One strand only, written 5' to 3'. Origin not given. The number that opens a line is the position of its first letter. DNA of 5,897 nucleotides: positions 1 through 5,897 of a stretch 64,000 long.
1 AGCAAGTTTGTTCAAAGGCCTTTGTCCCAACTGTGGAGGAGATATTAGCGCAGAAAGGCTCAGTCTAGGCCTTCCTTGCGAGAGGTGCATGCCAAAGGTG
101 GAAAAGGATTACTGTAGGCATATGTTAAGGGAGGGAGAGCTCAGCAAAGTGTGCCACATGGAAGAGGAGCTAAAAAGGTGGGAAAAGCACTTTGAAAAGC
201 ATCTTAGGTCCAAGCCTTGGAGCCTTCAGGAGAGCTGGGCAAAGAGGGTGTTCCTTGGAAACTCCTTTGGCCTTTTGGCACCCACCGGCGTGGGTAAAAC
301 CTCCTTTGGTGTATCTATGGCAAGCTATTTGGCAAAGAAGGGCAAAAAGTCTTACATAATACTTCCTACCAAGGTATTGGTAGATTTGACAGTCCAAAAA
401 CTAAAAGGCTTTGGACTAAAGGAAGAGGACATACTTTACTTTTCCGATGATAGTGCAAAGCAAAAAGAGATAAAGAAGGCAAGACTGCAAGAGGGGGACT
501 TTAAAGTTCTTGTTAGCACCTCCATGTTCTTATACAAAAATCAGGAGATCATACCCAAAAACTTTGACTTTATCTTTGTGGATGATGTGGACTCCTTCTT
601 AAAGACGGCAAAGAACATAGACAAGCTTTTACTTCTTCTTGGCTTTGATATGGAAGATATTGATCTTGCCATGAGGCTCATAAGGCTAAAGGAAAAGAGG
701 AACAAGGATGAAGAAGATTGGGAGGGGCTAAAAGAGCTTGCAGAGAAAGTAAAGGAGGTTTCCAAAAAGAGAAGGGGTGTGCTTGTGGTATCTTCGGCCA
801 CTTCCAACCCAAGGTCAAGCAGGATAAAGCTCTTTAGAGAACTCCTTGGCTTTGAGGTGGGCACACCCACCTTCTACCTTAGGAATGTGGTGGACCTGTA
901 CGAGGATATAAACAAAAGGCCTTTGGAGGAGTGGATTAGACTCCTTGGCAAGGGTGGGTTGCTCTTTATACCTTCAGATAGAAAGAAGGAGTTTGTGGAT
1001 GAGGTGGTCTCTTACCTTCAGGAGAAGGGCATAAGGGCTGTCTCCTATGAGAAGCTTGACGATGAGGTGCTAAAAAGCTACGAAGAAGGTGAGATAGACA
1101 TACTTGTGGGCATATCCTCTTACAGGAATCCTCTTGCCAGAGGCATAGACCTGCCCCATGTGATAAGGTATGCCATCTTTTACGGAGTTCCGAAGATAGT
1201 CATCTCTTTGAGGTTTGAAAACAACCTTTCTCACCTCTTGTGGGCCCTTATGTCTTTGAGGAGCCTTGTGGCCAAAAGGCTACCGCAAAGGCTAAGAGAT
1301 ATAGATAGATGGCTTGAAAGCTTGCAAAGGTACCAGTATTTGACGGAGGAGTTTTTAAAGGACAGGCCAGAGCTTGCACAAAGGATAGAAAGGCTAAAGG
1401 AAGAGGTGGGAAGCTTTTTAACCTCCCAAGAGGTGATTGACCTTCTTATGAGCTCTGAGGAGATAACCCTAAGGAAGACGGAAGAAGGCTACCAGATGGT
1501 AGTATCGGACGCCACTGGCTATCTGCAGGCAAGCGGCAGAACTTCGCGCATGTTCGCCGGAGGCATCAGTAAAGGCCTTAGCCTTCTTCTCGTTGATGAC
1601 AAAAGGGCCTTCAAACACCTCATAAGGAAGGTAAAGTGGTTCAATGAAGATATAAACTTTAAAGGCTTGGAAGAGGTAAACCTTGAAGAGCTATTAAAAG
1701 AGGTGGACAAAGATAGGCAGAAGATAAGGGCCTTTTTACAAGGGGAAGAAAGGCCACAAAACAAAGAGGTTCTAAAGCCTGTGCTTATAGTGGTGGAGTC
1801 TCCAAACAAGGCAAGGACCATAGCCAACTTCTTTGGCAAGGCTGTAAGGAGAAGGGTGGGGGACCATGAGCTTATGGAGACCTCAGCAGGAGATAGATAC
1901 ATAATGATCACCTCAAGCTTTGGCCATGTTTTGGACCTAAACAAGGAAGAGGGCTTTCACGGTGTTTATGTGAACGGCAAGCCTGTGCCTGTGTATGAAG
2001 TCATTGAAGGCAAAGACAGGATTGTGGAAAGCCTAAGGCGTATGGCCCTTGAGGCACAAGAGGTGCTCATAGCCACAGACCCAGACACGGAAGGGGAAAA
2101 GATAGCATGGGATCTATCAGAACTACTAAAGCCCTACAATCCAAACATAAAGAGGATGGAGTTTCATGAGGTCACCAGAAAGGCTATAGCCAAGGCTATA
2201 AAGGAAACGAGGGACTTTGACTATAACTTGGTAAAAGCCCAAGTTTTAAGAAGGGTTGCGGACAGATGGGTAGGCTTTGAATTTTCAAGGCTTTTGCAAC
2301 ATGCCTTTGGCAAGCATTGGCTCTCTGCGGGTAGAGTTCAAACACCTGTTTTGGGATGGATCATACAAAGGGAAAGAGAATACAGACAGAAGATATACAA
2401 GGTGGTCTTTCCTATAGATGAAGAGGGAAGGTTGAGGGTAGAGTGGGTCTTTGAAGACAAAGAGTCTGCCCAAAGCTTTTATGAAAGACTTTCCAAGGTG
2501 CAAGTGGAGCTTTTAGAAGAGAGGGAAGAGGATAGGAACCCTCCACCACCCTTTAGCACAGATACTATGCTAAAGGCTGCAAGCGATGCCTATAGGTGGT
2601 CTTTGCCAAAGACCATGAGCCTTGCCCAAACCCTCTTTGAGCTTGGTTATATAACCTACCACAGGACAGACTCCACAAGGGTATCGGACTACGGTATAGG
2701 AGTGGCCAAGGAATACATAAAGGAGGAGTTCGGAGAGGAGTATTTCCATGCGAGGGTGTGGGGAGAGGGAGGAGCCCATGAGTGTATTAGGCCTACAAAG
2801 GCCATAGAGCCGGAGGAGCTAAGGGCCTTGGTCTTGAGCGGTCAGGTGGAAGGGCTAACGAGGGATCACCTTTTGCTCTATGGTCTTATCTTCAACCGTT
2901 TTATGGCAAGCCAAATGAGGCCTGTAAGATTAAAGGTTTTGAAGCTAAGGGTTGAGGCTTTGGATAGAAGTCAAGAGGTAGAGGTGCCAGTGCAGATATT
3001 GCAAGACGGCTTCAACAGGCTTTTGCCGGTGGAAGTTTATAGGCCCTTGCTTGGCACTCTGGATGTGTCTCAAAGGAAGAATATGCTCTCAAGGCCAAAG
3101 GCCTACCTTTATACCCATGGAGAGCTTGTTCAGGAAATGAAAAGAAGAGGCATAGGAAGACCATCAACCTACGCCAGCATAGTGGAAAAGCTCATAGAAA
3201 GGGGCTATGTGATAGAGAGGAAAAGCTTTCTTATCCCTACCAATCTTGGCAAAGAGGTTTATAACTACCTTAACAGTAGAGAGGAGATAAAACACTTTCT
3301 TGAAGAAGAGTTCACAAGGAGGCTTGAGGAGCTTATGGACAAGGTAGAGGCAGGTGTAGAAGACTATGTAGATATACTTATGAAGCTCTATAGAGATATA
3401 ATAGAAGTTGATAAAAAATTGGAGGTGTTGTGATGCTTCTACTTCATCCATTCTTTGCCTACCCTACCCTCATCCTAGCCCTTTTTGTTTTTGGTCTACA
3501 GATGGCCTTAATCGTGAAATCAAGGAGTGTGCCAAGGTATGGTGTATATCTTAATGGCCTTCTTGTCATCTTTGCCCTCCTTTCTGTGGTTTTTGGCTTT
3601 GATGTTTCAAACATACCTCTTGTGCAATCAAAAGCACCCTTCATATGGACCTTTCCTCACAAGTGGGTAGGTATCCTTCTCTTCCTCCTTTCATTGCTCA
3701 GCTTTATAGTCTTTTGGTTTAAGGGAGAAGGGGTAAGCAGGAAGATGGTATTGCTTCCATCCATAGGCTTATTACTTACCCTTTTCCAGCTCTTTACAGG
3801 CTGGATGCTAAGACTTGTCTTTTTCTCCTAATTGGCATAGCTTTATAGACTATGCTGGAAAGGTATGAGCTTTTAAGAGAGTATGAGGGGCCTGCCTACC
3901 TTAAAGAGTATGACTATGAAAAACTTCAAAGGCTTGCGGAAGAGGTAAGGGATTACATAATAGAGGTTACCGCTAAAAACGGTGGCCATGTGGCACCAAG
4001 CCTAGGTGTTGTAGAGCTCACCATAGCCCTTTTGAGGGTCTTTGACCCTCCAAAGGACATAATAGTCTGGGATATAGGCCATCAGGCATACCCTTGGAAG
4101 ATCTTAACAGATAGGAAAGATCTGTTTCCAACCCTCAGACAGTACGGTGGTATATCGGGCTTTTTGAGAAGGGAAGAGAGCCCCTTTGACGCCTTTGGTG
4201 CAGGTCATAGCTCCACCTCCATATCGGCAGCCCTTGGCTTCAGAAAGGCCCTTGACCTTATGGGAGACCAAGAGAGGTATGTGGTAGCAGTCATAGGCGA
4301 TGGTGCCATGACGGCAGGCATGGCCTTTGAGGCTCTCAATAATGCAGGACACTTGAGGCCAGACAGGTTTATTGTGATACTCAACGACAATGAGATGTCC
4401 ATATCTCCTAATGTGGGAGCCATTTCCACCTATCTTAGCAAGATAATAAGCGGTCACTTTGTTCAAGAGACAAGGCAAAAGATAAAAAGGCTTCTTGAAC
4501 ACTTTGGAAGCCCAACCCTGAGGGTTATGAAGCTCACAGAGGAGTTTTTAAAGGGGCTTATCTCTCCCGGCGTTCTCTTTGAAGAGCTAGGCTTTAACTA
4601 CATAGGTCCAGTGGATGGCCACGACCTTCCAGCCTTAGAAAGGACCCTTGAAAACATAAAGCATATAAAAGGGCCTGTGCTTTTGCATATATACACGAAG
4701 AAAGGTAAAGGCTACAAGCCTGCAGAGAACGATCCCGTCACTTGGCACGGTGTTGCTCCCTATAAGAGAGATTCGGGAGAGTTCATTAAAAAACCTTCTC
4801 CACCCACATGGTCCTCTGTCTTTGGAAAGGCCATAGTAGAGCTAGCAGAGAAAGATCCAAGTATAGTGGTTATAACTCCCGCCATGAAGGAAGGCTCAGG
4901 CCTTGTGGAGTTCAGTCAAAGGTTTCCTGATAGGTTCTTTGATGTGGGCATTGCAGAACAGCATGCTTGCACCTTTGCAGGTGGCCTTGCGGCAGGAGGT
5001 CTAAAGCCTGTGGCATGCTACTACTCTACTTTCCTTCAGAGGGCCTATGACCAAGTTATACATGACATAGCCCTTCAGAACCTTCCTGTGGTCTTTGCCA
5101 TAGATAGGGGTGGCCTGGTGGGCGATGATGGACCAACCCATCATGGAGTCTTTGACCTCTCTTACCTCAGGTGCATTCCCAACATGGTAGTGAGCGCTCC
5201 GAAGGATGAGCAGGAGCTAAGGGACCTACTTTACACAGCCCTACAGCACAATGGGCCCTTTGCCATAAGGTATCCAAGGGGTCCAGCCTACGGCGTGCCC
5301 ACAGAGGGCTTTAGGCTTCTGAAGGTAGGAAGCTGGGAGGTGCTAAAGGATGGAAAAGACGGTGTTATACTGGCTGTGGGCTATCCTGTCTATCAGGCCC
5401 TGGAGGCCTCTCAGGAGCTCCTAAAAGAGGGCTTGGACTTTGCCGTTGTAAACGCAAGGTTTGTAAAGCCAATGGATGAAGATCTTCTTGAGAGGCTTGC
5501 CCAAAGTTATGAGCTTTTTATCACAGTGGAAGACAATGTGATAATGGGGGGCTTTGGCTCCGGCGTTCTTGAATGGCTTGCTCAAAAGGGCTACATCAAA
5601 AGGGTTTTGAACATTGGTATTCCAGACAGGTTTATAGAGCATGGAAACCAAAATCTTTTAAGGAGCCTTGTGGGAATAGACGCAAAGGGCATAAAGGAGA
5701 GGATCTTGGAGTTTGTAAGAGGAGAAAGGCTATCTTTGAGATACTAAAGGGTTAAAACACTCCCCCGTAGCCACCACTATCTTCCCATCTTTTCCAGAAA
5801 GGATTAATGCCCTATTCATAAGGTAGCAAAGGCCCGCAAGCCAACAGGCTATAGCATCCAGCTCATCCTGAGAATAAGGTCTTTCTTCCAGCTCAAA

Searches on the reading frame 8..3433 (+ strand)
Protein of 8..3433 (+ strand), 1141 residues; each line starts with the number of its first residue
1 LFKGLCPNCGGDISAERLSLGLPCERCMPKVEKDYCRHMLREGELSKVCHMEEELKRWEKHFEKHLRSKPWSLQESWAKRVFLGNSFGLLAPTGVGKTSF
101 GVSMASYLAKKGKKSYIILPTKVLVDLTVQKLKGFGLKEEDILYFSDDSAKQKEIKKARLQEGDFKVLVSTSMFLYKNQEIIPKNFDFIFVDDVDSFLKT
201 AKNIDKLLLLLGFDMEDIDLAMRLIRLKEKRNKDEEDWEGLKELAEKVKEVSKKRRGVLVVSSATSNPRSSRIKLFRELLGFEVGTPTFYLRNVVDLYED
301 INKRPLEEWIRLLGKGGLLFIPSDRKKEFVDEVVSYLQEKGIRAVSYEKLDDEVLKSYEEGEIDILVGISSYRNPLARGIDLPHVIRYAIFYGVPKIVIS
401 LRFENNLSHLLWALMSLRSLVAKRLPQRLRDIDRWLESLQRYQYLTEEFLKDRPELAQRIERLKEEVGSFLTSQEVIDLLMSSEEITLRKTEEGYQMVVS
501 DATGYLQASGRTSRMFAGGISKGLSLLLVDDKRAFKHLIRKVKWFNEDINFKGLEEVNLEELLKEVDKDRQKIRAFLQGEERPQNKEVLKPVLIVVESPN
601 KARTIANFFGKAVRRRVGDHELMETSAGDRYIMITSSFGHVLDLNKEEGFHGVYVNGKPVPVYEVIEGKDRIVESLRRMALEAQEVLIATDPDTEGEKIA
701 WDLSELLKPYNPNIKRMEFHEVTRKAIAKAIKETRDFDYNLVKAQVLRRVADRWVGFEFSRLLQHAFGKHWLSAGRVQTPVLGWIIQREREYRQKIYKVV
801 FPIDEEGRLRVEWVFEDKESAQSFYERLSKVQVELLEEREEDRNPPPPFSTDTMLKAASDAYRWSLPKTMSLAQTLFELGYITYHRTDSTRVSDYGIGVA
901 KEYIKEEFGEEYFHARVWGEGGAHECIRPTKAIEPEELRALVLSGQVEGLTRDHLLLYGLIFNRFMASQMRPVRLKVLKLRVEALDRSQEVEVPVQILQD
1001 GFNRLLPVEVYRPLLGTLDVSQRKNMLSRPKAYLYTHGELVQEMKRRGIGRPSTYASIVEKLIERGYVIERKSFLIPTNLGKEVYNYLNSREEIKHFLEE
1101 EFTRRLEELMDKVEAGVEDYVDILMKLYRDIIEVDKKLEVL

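Call 57: search_protein_families(library=ncbifam, max_evalue=1e-10, proteins=[window:8-3433:+])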
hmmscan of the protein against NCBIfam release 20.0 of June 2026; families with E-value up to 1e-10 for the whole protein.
window:8-3433:+ (1141 aa): 11 families
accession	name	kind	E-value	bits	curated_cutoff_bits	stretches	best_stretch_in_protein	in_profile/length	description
TIGR01054.1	rgy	equivalog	0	1369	471.7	1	2-1133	6-1171/1172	reverse gyrase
TIGR01051.1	topA_bact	equivalog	6.5e-109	365.6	456.4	1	593-1133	1-570/632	type I DNA topoisomerase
NF004966.0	PRK06319.1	equivalog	2.1e-74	251.1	868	2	814-1126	234-568/862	DNA topoisomerase I/SWI domain fusion protein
NF006451.0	PRK08780.1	equivalog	2.9e-70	237.7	1265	2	593-983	5-407/824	DNA topoisomerase I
NF004438.0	PRK05776.1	equivalog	9.6e-58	195.9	793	1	588-1126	6-570/677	DNA topoisomerase I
TIGR01057.1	topA_arch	equivalog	1.3e-53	182.3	458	1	595-1117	1-547/618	DNA topoisomerase I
NF005555.0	PRK07220.1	equivalog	4.2e-44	151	635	1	593-1116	3-546/740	DNA topoisomerase I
NF005829.0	PRK07726.1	subfamily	1.3e-39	136.5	597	1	593-1121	3-579/669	DNA topoisomerase 3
NF011532.0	PRK14973.1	equivalog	1.2e-38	132.5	930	1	594-1121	4-550/936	DNA topoisomerase I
TIGR01056.1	topB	subfamily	4.8e-35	121.2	515.75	1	593-903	4-340/706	DNA topoisomerase III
NF006032.0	PRK08173.1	equivalog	3e-18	65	1058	0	592-798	4-217/863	DNA topoisomerase III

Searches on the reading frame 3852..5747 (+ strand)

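Call 57: search_protein_families(library=ncbifam, max_evalue=1e-10, proteins=[window:3852-5747:+])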
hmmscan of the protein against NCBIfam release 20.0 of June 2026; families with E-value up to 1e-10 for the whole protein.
window:3852-5747:+ (631 aa): 9 families
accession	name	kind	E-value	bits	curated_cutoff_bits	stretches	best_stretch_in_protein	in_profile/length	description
TIGR00204.1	dxs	equivalog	1.8e-251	836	465.95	1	12-621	5-614/616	1-deoxy-D-xylulose-5-phosphate synthase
NF003933.0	PRK05444.2-2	equivalog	1.8e-177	591.6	395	1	4-620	4-603/606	1-deoxy-D-xylulose-5-phosphate synthase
NF008968.0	PRK12315.1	subfamily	1.3e-146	489.3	510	2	242-621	203-580/582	1-deoxy-D-xylulose-5-phosphate synthase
NF004559.0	PRK05899.2-5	equivalog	2.1e-64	217.9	488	1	322-623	322-625/627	transketolase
NF004556.0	PRK05899.2-2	equivalog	2.5e-41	141.7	575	1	322-621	326-637/639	transketolase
TIGR00232.1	tktlase_bact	equivalog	1.4e-25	89.7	682.25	1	359-586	395-620/654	transketolase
NF004558.0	PRK05899.2-4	equivalog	4.3e-24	84.9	788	1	353-621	384-649/651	transketolase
NF006667.0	PRK09212.1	subfamily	4.6e-17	61.9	321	1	326-580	12-280/327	pyruvate dehydrogenase complex E1 component subunit beta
NF008854.0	PRK11892.1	equivalog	1.3e-13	50.4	454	1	353-579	185-418/464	pyruvate dehydrogenase complex E1 component subunit beta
